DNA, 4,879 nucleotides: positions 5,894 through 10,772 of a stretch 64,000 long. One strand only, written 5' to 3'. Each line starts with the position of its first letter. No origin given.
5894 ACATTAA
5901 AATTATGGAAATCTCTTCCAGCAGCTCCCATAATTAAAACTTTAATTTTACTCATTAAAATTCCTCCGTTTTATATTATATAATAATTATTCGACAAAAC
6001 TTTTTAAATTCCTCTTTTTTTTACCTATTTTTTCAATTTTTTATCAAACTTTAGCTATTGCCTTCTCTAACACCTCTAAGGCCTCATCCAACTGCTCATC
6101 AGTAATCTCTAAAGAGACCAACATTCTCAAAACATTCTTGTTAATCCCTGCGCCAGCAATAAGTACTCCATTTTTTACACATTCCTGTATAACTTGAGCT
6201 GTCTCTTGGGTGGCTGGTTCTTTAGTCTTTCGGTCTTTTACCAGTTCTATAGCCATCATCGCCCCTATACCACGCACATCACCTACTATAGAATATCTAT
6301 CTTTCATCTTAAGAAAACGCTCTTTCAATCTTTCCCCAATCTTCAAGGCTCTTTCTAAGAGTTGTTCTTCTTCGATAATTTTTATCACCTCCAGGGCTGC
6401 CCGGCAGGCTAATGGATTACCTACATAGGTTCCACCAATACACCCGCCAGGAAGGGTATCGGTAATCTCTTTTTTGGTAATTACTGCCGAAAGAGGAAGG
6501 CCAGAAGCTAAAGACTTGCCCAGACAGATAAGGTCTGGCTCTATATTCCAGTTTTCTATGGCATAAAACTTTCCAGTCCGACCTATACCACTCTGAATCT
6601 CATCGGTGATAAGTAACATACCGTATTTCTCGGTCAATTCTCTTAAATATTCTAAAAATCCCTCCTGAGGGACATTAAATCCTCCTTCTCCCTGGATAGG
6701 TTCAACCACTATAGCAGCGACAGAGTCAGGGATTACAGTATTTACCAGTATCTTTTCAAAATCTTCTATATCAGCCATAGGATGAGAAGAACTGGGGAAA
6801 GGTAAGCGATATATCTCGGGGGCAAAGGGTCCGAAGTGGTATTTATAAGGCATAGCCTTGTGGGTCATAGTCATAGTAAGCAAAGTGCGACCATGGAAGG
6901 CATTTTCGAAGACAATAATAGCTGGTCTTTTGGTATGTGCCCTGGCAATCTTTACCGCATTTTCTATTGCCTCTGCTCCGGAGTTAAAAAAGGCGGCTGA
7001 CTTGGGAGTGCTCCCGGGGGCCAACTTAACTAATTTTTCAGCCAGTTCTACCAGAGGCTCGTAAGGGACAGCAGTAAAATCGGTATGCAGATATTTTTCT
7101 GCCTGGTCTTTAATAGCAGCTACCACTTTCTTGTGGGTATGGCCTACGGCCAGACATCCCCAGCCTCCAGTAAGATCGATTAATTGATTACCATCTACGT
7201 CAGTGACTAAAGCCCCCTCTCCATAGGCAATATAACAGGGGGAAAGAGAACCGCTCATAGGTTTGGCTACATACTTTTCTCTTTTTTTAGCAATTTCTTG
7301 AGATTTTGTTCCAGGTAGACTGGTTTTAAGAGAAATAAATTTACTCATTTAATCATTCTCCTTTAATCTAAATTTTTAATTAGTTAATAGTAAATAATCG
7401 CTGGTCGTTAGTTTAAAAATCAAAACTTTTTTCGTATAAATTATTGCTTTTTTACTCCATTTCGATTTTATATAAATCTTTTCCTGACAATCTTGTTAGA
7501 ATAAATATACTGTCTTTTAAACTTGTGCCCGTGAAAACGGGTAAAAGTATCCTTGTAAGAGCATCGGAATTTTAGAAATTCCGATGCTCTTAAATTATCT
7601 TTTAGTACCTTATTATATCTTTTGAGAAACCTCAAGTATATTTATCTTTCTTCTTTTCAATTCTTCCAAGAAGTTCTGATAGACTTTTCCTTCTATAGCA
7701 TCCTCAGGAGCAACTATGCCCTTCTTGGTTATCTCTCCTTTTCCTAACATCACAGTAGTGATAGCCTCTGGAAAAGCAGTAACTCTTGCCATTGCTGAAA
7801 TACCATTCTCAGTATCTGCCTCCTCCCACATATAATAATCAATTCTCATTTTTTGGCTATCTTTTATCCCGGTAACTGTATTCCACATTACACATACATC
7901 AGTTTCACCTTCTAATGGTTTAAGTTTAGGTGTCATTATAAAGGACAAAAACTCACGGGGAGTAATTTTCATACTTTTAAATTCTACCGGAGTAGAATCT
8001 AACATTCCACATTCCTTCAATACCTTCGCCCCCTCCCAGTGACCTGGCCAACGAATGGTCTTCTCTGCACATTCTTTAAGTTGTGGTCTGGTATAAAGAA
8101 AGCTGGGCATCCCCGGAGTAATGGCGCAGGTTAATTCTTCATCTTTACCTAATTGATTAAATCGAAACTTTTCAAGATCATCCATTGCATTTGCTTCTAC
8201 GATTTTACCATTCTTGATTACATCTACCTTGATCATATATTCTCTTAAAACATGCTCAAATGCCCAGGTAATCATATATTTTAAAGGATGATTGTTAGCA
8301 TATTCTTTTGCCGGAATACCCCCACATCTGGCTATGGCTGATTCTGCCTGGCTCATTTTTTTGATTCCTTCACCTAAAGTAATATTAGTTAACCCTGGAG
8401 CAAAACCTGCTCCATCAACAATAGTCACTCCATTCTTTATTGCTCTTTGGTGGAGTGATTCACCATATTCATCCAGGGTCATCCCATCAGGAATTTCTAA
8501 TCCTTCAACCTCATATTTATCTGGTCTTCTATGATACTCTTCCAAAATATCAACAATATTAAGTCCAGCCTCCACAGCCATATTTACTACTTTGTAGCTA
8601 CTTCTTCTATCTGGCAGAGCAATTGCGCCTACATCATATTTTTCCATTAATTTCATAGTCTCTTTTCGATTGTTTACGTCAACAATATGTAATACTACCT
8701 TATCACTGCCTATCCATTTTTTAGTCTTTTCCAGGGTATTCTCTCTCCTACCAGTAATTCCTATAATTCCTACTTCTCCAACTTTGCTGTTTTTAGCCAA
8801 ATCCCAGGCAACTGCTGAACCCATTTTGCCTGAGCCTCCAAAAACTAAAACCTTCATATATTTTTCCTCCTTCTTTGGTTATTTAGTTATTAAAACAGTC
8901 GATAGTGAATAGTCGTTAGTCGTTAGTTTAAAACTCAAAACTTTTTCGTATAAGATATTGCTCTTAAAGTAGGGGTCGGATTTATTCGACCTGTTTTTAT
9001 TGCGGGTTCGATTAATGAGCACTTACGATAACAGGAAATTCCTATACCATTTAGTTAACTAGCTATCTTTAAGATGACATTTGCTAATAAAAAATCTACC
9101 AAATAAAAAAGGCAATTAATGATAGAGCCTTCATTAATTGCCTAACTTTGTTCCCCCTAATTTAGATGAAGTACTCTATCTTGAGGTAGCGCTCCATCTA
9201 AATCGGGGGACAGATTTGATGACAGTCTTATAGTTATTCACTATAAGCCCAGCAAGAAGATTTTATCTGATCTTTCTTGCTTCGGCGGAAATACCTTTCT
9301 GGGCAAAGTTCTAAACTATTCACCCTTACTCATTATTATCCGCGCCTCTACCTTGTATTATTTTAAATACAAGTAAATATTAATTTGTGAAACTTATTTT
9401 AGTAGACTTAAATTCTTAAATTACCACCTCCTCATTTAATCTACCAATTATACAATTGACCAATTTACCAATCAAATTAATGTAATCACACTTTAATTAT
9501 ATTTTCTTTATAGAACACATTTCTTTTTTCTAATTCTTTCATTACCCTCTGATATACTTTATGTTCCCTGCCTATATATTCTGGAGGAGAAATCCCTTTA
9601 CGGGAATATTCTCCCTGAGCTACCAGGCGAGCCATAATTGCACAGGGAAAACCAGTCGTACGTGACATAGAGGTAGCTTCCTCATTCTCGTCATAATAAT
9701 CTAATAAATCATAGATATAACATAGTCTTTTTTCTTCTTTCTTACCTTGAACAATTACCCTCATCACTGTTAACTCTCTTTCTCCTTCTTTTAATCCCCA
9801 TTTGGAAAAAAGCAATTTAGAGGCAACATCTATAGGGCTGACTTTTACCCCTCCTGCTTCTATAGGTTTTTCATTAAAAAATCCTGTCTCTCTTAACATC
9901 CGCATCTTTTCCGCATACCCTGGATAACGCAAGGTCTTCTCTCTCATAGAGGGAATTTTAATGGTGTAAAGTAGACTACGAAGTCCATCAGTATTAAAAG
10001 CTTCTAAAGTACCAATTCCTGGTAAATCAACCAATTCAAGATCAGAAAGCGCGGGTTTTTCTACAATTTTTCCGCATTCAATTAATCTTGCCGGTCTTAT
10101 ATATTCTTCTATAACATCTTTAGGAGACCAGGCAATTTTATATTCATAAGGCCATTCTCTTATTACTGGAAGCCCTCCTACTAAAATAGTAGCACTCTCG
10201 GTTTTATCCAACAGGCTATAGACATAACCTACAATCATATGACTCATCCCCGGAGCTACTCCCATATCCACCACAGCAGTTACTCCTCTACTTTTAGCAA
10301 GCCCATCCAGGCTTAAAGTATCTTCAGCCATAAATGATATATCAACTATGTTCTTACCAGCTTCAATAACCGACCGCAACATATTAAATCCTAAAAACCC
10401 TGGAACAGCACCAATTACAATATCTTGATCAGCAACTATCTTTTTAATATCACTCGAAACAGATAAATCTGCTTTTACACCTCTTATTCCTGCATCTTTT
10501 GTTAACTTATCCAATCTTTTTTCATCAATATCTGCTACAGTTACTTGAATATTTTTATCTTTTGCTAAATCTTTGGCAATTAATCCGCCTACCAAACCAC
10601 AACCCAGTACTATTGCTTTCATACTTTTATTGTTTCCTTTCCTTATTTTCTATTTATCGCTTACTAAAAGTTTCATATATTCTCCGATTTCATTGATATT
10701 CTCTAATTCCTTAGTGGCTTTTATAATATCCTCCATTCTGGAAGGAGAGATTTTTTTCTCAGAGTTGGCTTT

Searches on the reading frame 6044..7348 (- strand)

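Call 16: search_protein_families(library=ncbifam, proteins=[window:6044-7348:-], max_evalue=1e-8)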
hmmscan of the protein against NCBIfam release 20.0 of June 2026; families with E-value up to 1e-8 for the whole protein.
window:6044-7348:- (434 aa): 69 families (the best 25 are shown)
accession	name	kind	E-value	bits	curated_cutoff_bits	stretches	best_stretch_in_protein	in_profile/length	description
NF005376.0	PRK06918.1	equivalog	7.2e-157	522.4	676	1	3-432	4-442/451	4-aminobutyrate--2-oxoglutarate transaminase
TIGR00700.1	GABAtrnsam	equivalog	3.4e-149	497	506.65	1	22-432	2-419/420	4-aminobutyrate--2-oxoglutarate transaminase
NF004714.0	PRK06058.1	subfamily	7.5e-148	492.9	639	1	6-433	13-446/447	4-aminobutyrate--2-oxoglutarate transaminase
NF004426.0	PRK05769.1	equivalog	3.7e-133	444.5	552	1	4-433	5-439/441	acetyl ornithine aminotransferase family protein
NF005993.0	PRK08117.1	subfamily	1.2e-126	422.9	574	1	16-433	5-429/433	aspartate aminotransferase family protein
NF005985.0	PRK08088.1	equivalog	1.3e-125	419.5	713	1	16-433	4-423/426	4-aminobutyrate--2-oxoglutarate transaminase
NF005272.0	PRK06777.1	equivalog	6e-125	417.1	725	1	15-432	2-420/421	4-aminobutyrate--2-oxoglutarate transaminase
NF005692.0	PRK07495.1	equivalog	7.5e-123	410.3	724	1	16-433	3-421/425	4-aminobutyrate--2-oxoglutarate transaminase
NF007308.0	PRK09792.1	equivalog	1.2e-116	390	747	1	33-431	19-419/421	4-aminobutyrate transaminase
NF006228.0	PRK08360.1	equivalog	6.3e-116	387.6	608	1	15-434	2-427/443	aspartate aminotransferase family protein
NF049976.1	AmadipTransam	equivalog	4.7e-115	384.8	650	1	33-433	11-414/416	2-aminoadipate transaminase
NF006368.0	PRK08593.1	equivalog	3.4e-111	372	570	1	15-433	5-431/448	aspartate aminotransferase family protein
NF045634.1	LeuMetRace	equivalog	7.4e-97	324.8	800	1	16-434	3-427/432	leucine/methionine racemase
TIGR00707.1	argD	subfamily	1.1e-96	323.9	410.05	1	37-431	10-380/381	acetylornithine/succinylornithine family transaminase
NF002874.0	PRK03244.1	equivalog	3e-90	302.9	457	1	22-433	10-394/399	acetylornithine transaminase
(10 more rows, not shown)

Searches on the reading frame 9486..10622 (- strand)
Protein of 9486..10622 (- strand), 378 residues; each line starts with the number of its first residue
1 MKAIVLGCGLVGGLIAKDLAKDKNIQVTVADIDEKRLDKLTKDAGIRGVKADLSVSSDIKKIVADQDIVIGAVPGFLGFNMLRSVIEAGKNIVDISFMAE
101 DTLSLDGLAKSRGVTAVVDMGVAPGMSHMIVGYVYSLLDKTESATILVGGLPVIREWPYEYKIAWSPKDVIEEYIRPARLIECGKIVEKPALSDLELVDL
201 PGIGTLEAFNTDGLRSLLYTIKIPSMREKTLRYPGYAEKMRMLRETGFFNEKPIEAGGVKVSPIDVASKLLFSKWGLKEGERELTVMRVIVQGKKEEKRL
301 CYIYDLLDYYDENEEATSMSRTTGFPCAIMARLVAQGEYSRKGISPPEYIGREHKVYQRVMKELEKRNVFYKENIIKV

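Call 16: search_protein_families(library=ncbifam, proteins=[window:9486-10622:-], max_evalue=1e-8)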
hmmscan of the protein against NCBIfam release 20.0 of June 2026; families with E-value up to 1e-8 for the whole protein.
window:9486-10622:- (378 aa): 1 family
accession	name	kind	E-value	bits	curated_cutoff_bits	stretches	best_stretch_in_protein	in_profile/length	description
NF043000.1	carsnrspmd_synth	equivalog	3.3e-10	39.8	800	1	109-351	137-383/405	carboxynorspermidine synthase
